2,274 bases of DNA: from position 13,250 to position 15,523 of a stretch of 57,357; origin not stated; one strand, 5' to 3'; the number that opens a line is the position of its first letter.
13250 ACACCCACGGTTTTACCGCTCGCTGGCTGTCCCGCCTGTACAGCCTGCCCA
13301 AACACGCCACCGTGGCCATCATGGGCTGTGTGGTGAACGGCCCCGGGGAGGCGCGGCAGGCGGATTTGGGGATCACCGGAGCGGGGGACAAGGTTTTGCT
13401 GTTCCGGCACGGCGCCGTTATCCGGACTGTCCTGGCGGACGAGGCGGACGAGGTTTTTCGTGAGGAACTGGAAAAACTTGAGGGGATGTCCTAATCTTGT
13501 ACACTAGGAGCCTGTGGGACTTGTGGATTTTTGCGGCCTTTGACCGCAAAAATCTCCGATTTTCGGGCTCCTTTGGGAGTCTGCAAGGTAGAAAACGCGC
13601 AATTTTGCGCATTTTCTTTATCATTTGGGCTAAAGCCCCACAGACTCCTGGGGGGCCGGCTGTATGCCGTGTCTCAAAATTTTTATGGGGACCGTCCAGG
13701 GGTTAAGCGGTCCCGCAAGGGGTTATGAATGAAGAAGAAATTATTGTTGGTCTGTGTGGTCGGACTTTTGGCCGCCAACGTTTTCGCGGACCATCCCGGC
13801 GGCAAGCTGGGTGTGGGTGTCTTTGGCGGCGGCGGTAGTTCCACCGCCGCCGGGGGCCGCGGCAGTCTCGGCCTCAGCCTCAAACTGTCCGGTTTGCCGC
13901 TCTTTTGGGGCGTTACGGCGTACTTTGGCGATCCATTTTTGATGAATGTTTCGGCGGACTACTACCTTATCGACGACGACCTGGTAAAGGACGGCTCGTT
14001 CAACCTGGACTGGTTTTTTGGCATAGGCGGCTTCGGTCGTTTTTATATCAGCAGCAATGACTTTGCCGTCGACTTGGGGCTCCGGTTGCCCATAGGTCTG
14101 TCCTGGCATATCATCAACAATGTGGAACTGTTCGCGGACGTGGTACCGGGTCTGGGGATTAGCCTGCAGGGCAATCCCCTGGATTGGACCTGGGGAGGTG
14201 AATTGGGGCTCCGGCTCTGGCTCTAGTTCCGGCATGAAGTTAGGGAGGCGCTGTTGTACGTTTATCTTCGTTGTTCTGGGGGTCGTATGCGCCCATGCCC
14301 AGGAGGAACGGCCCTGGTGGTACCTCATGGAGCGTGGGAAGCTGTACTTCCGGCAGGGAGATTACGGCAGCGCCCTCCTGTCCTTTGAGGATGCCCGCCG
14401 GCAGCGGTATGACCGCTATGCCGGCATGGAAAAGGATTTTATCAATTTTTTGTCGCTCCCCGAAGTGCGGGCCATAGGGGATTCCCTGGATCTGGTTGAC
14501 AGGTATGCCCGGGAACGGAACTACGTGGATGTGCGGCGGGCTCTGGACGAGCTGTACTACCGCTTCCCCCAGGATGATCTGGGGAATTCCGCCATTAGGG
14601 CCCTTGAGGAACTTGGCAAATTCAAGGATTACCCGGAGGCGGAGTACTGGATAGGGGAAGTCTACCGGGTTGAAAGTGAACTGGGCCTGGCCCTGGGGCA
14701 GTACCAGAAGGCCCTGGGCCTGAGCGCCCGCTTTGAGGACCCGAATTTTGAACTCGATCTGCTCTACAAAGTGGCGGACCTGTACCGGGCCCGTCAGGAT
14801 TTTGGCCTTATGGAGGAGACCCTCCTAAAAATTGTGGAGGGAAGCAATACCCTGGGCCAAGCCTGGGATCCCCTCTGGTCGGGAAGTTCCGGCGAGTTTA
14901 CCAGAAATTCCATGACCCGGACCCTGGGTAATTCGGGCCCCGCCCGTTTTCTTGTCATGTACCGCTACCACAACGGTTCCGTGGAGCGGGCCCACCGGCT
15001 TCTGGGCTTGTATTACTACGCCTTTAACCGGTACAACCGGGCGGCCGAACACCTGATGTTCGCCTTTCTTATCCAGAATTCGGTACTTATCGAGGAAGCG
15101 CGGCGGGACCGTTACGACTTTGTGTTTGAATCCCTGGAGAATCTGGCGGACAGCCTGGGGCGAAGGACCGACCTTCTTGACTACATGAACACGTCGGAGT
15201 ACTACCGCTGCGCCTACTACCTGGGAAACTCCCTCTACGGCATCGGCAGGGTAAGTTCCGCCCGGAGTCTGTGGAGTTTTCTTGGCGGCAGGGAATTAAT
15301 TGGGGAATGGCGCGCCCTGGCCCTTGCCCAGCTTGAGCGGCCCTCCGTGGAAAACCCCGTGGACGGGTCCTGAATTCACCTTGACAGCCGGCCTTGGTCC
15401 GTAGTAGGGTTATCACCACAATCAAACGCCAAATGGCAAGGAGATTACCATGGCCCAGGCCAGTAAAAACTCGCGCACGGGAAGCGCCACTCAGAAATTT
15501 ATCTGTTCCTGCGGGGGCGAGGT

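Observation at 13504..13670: Complete unit of a structured, mosaic intergenic repeat downstream of ispG, with a closing helix and three hairpins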

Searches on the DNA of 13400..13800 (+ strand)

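Call 41: search_rna_families(source=window, start=13400, end=13800, threshold=evalue, max_evalue=10)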
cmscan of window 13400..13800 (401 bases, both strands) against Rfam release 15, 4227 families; matches with E-value up to 10: 6.
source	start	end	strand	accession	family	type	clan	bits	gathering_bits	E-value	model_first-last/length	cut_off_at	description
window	13590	13656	-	RF02057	STnc40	Gene; sRNA;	-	19.8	45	0.56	1-70/70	no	Salmonella enterica sRNA STnc40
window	13519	13609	-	RF00546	snopsi28S-3316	Gene; snRNA; snoRNA; HACA-box;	-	19.4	65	0.55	1-133/133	no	Small nucleolar RNA psi28S-3316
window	13589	13650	-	RF00512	Leu_leader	Cis-reg; leader;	-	16.6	50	0.65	1-148/148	no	Leucine operon leader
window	13548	13619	-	RF02420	Bp1_162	Gene; sRNA;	-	16.6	50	3.4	1-100/100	no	Burkholderia sRNA Bp1_Cand612_SIPHT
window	13521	13560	+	RF04036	mir-2076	Gene; miRNA;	-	14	90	7.1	1-68/68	no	mir-2076 microRNA precursor family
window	13525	13557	-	RF01400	istR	Gene; antitoxin;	-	12.8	45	4.5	69-101/130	no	istR Hfq binding RNA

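Call 70: search_dna_similar(query=window:13504-13651:+, collection=plasmids, mode=distant, max_evalue=0.01, max_rows=10)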
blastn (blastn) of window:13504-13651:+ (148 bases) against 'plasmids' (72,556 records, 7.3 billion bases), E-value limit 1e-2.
No match.

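Call 71: search_dna_similar(query=window:13504-13651:+, collection=phages, mode=distant, max_evalue=0.01, max_rows=10)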
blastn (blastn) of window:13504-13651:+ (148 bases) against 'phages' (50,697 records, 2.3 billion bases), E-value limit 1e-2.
No match.

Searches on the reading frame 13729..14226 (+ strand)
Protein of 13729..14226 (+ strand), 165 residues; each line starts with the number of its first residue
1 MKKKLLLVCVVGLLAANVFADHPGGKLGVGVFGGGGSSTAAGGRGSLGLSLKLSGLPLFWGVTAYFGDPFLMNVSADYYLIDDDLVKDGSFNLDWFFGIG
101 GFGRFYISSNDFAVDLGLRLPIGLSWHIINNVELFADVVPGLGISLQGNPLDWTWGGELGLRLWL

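Call 16: find_encoding_contigs(protein=window:13729-14226:+, flank=10000, max_places=10)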
Protein window:13729-14226:+ (165 aa): no gene with exactly this product is on record in the collection.

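Call 57: search_protein_families(library=pfam, proteins=[window:13729-14226:+], max_evalue=0.01)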
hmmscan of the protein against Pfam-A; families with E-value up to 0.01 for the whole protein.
window:13729-14226:+ (165 aa): 1 family
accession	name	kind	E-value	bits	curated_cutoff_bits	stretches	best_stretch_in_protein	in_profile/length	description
PF13161.12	DUF3996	-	0.002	18.3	22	1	80-146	58-130/154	Protein of unknown function (DUF3996)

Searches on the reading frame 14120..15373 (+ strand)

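Call 57: search_protein_families(library=pfam, proteins=[window:14120-15373:+], max_evalue=0.01)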
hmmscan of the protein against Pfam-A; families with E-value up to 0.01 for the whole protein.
window:14120-15373:+ (417 aa): 3 families
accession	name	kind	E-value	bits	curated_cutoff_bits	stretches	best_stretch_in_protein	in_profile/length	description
PF13424.12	TPR_12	-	7.6e-06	26.5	30.1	0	174-228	5-61/77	Tetratricopeptide repeat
PF00515.34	TPR_1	-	0.0045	17.2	27.8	0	69-92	4-27/34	Tetratricopeptide repeat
PF13432.12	TPR_16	-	0.005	17.7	32.7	0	71-100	2-31/65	Tetratricopeptide repeat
